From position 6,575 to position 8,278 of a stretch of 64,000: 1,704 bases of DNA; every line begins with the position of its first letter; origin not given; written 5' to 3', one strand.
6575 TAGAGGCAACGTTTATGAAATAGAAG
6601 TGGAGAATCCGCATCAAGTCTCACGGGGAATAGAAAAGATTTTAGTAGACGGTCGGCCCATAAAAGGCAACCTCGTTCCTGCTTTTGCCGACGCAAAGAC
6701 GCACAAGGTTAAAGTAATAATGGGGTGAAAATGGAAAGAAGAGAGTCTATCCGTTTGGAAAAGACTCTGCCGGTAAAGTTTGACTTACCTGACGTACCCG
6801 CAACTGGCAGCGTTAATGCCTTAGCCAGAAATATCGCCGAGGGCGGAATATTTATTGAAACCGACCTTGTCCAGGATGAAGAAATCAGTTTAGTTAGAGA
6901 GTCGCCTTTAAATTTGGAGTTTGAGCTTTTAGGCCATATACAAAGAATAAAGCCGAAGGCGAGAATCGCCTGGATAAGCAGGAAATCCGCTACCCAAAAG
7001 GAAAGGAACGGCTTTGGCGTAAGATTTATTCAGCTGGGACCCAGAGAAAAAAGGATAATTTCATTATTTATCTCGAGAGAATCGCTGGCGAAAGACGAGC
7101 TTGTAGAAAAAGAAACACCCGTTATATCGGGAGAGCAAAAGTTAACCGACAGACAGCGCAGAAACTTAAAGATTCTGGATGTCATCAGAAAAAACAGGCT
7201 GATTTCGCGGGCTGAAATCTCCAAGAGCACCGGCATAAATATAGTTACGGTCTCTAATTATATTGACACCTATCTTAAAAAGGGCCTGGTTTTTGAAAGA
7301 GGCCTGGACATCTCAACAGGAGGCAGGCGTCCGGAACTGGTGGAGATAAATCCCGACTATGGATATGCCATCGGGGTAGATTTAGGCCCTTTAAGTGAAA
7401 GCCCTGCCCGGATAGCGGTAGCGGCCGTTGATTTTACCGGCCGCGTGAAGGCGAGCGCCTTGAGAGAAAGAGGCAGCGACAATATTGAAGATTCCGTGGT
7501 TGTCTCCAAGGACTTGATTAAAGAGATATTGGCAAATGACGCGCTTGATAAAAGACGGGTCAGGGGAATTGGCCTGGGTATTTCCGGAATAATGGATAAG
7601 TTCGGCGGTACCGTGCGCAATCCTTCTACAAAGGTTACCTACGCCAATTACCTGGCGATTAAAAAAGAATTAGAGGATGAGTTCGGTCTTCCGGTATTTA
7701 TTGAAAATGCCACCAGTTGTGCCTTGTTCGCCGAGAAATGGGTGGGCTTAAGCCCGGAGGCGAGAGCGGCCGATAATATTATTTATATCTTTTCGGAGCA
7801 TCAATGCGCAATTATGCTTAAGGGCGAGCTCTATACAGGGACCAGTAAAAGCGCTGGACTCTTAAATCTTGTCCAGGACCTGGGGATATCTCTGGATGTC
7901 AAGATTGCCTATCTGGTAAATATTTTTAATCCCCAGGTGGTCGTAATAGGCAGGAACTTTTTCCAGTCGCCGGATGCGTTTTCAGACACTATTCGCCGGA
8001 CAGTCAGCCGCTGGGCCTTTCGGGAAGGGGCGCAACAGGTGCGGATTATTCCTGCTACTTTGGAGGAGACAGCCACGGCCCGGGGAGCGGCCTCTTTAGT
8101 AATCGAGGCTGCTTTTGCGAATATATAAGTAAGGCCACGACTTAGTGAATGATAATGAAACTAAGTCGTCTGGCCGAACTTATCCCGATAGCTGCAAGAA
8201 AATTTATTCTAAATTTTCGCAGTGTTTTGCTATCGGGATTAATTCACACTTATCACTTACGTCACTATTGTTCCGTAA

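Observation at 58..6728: Glycan locus: GH-A hydrolase, giant TPR/acidic-repeat/beta-barrel outer-membrane protein and GH94 phosphorylase, with no SusCD or TonB-type importer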

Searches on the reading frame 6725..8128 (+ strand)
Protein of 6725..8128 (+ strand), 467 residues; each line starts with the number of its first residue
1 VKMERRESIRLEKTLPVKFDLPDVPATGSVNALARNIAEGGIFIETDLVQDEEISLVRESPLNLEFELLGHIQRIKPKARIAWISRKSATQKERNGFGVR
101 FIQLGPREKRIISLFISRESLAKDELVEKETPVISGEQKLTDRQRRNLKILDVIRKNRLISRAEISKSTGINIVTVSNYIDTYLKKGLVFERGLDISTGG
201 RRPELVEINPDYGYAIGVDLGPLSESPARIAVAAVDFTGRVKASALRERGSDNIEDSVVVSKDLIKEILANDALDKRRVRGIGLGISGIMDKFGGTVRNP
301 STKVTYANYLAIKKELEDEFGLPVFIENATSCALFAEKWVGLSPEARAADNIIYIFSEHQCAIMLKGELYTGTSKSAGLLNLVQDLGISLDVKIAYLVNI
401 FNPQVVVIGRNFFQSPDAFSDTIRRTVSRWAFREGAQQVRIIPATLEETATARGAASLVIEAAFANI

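Call 3: search_protein_families(library=pfam, proteins=[window:6725-8128:+], max_evalue=0.1)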
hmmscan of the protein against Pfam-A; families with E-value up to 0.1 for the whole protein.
window:6725-8128:+ (467 aa): 5 families
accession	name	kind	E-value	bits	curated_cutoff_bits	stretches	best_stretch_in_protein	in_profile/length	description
PF00480.26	ROK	-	9.6e-18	65.1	22.9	2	381-461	213-293/294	ROK family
PF07238.19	PilZ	-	3.4e-08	34.2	22.5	1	4-115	1-99/102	PilZ domain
PF13412.12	HTH_24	-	4.1e-05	23.5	21.9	1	146-189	4-47/48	Winged helix-turn-helix DNA-binding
PF13384.12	HTH_23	-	0.023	15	24.6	0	148-188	8-46/50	Homeodomain-like domain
PF08279.18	HTH_11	-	0.05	13.9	25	0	146-182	1-38/55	HTH domain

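Call 4: search_protein_families(library=ncbifam, proteins=[window:6725-8128:+], max_evalue=0.1)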
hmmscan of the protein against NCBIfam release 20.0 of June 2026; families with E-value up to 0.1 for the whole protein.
window:6725-8128:+ (467 aa): 11 families
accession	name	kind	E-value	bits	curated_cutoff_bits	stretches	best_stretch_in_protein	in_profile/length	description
NF047937.1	TransRegNagC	equivalog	1.7e-18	67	650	2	153-380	19-238/399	DNA-binding transcriptional regulator NagC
NF049930.1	TransRegMlc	equivalog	1.3e-15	57.7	530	2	381-463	312-393/405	sugar metabolism global transcriptional regulator Mlc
TIGR00744.1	ROK_glcA_fam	subfamily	5e-14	52.3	260.35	2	261-355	40-129/318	ROK family glucokinase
NF007251.0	PRK09698.1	equivalog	1.3e-10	41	253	2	216-379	9-163/304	allose kinase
NF042998.1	bglucokin_BglK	equivalog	1.9e-10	40.5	550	1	244-377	22-150/291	beta-glucoside kinase BglK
TIGR02266.1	gmx_TIGR02266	paralog_domain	2.9e-08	33.8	68.7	1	27-116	14-95/96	TIGR02266 family protein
NF009835.0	PRK13310.1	equivalog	2e-06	27.3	380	1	274-379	51-154/303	N-acetylglucosamine kinase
NF007108.0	PRK09557.1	equivalog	3.9e-06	26.4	443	1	228-375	11-151/303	fructokinase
NF040887.2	trans_reg_YciT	exception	0.0086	15.7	450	0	321-376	87-144/246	DNA-binding transcriptional regulator YciT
NF007416.0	PRK09954.1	equivalog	0.026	13.5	561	1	145-269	3-125/362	sugar kinase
TIGR01884.1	cas_HTH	subfamily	0.034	13.5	60.2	1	141-191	138-188/202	CRISPR-associated CARF protein Csa3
